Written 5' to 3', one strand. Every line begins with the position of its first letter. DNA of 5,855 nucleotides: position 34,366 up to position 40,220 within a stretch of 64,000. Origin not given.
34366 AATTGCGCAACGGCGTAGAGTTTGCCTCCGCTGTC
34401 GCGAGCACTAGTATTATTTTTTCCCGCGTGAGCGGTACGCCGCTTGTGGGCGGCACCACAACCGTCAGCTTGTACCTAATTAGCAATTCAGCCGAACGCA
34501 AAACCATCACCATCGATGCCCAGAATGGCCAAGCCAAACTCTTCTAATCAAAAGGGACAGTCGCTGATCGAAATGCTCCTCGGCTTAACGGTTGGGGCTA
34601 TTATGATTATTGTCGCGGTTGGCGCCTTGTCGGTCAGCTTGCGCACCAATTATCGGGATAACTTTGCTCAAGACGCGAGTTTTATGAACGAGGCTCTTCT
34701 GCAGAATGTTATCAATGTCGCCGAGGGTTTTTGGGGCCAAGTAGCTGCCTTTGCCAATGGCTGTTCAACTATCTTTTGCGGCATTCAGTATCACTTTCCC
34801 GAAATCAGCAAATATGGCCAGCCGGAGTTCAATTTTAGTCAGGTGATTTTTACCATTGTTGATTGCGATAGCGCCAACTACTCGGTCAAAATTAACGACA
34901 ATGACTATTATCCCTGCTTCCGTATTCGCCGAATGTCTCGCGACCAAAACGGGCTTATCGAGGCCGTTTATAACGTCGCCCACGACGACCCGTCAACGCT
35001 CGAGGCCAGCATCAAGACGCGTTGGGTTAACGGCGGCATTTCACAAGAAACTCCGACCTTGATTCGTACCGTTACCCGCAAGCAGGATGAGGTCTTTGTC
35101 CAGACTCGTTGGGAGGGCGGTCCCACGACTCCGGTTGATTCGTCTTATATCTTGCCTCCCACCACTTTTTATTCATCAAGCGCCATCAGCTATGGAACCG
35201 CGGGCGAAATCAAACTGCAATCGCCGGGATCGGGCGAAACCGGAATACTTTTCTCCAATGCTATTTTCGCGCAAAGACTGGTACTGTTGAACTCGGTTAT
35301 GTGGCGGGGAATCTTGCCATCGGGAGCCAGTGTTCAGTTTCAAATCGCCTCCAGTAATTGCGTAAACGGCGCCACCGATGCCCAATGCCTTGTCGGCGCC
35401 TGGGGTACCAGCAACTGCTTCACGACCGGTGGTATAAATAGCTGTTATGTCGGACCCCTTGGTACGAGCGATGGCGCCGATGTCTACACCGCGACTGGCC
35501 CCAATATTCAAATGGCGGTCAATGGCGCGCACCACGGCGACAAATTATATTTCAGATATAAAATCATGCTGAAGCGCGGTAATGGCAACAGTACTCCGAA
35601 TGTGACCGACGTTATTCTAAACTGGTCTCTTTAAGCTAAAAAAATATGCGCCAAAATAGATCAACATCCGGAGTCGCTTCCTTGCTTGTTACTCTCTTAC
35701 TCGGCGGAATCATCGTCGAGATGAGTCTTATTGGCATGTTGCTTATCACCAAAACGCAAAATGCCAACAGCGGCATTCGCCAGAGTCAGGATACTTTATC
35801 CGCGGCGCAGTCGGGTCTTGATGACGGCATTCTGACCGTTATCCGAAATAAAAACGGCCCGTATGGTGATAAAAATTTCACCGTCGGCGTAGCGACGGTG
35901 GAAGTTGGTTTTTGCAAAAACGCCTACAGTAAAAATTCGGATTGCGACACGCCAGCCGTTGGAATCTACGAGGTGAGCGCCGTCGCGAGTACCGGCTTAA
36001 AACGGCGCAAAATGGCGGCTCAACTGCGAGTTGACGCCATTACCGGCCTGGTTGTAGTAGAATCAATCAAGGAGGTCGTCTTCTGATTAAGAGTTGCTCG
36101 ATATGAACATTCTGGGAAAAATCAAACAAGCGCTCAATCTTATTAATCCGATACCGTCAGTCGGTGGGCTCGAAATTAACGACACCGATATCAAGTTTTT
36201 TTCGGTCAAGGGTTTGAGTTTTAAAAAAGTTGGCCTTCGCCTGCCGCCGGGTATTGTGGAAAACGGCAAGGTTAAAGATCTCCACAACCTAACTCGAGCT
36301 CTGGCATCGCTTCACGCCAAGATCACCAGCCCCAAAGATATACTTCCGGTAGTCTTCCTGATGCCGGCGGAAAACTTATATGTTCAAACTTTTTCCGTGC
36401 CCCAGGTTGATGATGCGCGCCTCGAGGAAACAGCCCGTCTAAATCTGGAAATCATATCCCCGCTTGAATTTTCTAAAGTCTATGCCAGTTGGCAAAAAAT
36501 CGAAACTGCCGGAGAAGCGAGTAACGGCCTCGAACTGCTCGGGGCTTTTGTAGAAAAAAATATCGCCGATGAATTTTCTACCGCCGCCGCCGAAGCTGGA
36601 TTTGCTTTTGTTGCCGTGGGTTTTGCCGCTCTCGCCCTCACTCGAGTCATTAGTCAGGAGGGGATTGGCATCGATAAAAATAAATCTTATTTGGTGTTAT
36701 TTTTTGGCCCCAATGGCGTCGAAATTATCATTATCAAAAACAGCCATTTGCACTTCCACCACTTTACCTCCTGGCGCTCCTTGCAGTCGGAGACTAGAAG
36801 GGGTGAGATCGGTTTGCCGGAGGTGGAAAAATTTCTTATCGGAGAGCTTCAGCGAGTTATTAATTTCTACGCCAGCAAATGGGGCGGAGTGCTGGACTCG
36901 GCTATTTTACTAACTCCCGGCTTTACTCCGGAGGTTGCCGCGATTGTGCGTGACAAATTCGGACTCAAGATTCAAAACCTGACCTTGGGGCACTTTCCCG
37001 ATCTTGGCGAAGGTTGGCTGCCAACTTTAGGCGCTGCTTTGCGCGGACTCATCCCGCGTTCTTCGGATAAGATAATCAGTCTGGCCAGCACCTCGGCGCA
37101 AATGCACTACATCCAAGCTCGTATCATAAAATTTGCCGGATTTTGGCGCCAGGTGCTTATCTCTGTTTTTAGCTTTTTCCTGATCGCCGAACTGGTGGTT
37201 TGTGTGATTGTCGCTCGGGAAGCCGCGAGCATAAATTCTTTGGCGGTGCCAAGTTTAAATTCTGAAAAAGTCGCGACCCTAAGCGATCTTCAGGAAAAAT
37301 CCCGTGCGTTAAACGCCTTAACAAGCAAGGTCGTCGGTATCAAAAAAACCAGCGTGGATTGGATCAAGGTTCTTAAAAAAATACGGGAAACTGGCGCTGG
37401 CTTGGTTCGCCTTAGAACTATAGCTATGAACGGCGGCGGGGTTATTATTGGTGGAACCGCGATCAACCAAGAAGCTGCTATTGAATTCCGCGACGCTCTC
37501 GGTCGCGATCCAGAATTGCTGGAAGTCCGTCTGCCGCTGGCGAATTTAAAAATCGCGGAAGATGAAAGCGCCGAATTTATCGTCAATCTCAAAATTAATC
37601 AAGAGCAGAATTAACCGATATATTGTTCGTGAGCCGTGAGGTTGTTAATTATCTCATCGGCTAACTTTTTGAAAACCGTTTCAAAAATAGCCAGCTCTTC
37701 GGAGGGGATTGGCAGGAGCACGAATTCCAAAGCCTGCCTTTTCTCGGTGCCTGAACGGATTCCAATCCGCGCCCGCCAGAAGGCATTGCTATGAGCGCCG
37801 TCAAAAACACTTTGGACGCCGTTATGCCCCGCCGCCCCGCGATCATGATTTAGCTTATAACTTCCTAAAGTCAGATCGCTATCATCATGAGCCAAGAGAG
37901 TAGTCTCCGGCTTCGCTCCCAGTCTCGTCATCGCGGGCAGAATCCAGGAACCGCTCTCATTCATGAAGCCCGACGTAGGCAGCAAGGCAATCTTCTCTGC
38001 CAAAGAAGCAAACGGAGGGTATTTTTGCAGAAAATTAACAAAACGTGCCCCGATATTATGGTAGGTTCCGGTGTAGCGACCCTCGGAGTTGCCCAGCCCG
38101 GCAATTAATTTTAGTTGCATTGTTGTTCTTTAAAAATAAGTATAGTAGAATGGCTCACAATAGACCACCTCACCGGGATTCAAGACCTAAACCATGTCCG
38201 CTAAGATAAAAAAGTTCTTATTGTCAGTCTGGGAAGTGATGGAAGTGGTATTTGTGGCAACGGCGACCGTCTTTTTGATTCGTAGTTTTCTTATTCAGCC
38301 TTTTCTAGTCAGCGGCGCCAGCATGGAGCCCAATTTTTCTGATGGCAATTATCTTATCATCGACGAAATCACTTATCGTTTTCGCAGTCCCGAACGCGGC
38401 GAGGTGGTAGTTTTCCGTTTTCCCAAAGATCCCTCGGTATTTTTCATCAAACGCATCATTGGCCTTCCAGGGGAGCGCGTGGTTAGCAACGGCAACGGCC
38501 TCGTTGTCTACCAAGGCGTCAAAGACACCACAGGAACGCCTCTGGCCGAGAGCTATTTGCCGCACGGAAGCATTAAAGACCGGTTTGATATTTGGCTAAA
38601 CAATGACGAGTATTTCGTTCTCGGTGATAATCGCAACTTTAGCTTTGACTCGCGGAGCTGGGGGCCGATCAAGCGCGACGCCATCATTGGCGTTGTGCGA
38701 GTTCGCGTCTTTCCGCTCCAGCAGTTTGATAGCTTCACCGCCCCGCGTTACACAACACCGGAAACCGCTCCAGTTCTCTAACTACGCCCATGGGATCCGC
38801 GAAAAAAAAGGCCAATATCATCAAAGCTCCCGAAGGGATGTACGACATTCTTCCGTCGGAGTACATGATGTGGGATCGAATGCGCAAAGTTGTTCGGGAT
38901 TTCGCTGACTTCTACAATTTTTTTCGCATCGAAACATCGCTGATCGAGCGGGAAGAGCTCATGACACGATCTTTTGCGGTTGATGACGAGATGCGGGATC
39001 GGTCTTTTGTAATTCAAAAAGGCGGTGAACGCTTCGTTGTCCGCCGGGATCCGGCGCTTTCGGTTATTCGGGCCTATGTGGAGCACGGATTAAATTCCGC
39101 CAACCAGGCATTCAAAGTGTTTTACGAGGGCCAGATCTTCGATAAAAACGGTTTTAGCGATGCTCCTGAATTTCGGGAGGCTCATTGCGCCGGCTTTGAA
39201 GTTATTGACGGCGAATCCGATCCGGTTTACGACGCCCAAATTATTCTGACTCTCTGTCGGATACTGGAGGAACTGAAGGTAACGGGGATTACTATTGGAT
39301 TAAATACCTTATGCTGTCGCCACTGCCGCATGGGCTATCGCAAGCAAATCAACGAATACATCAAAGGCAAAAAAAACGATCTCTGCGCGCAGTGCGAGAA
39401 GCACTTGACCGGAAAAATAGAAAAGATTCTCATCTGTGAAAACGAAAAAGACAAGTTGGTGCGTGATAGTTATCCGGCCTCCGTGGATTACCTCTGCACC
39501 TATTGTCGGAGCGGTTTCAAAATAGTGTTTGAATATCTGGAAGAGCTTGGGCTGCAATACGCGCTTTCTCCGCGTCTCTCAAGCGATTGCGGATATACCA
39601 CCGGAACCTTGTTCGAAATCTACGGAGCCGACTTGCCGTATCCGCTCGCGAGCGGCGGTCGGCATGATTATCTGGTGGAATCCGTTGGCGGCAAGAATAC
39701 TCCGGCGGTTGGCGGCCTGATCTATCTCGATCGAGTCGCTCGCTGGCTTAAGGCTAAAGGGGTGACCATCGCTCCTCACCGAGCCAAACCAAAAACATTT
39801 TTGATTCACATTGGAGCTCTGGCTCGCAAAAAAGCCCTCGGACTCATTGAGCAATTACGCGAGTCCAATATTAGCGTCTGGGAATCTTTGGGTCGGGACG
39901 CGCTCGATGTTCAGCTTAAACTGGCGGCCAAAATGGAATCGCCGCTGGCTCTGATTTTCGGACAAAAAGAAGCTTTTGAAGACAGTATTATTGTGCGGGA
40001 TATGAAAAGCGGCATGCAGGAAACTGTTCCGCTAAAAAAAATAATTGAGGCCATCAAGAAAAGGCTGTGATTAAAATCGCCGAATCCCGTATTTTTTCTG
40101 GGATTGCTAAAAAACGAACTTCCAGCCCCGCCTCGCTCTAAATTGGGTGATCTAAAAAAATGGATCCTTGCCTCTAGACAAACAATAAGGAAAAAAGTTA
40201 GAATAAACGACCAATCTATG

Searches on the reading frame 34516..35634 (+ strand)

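Call 63: search_protein_families(library=pfam, proteins=[window:34516-35634:+], max_evalue=0.0001)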
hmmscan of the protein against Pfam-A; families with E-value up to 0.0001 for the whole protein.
window:34516-35634:+ (372 aa): 1 family
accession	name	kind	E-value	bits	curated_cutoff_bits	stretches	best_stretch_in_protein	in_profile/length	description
PF07963.17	N_methyl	-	3.7e-05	23.5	21.2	1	10-34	2-26/27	Prokaryotic N-terminal methylation motif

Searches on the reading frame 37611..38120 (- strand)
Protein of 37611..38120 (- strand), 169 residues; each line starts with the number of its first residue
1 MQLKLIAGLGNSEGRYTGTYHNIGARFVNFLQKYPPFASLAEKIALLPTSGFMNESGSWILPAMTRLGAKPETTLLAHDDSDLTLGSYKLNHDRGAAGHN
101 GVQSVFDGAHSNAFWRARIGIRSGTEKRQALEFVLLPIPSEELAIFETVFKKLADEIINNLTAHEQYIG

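Call 42: search_protein_families(library=pfam, proteins=[window:37611-38120:-], max_evalue=0.01)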
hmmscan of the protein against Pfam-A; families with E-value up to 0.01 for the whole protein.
window:37611-38120:- (169 aa): 1 family
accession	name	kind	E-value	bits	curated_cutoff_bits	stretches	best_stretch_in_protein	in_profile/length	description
PF01195.25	Pept_tRNA_hydro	-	4.8e-30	105.2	27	1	5-159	1-169/183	Peptidyl-tRNA hydrolase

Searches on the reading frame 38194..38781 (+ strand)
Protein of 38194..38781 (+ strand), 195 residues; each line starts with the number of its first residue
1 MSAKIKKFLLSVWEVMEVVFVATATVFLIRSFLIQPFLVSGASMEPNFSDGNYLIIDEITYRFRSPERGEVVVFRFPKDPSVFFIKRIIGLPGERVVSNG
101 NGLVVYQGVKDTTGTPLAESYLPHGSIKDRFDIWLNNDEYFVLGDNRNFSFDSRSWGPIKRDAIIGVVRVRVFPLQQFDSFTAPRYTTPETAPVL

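Call 42: search_protein_families(library=pfam, proteins=[window:38194-38781:+], max_evalue=0.01)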
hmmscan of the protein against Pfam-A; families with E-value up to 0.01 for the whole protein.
window:38194-38781:+ (195 aa): 2 families
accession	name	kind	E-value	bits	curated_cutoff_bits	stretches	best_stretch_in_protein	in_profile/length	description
PF10502.14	Peptidase_S26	-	1.4e-41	142.7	22.9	1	13-172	2-167/168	Signal peptidase, peptidase S26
PF00717.28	Peptidase_S24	-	1.9e-05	24.7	23.3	1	39-90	40-84/116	Peptidase S24-like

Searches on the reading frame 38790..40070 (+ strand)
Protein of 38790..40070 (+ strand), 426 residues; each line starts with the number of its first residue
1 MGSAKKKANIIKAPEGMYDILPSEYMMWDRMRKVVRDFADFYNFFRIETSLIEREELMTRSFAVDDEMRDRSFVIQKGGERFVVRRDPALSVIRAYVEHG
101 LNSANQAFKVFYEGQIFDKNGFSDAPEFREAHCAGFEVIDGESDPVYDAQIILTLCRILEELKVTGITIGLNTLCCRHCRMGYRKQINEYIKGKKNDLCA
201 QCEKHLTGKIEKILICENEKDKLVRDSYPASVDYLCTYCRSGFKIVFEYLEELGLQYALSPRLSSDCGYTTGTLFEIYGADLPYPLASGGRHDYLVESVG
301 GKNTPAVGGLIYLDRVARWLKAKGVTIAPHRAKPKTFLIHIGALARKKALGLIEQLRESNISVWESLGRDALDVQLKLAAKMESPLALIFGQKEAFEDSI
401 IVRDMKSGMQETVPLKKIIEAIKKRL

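Call 63: search_protein_families(library=pfam, proteins=[window:38790-40070:+], max_evalue=0.0001)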
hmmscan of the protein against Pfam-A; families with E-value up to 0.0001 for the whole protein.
window:38790-40070:+ (426 aa): 2 families
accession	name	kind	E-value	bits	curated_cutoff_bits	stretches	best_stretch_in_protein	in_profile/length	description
PF13393.11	tRNA-synt_His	-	5.2e-25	88.8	25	1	16-316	1-308/308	Histidyl-tRNA synthetase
PF03129.25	HGTP_anticodon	-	2.9e-09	37.4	21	1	345-425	14-94/94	Anticodon binding domain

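Call 65: search_protein_families(library=ncbifam, proteins=[window:38790-40070:+], max_evalue=1e-10)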
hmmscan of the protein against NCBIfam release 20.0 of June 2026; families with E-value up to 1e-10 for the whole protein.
window:38790-40070:+ (426 aa): 7 families
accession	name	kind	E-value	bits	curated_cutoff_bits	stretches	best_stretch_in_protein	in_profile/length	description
TIGR00442.1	hisS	equivalog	2.5e-67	227.7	286.75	1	13-414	2-405/406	histidine--tRNA ligase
TIGR00443.1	hisZ_biosyn_reg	equivalog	7.1e-29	100.9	271.65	1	19-320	2-312/314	ATP phosphoribosyltransferase regulatory subunit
NF009085.0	PRK12420.1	equivalog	6.8e-22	78.4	540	1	244-419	247-423/426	histidine--tRNA ligase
NF008941.0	PRK12292.2-4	equivalog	1.9e-17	63.3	447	0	247-362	250-359/393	ATP phosphoribosyltransferase regulatory subunit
NF008942.0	PRK12292.2-5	equivalog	4.8e-15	55.1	643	0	268-419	277-424/434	ATP phosphoribosyltransferase regulatory subunit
NF008936.0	PRK12292.1-3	equivalog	5e-14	51.9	492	0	264-368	270-370/406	ATP phosphoribosyltransferase regulatory subunit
NF008940.0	PRK12292.2-3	equivalog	1.8e-11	43.5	450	0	11-168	3-156/404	ATP phosphoribosyltransferase regulatory subunit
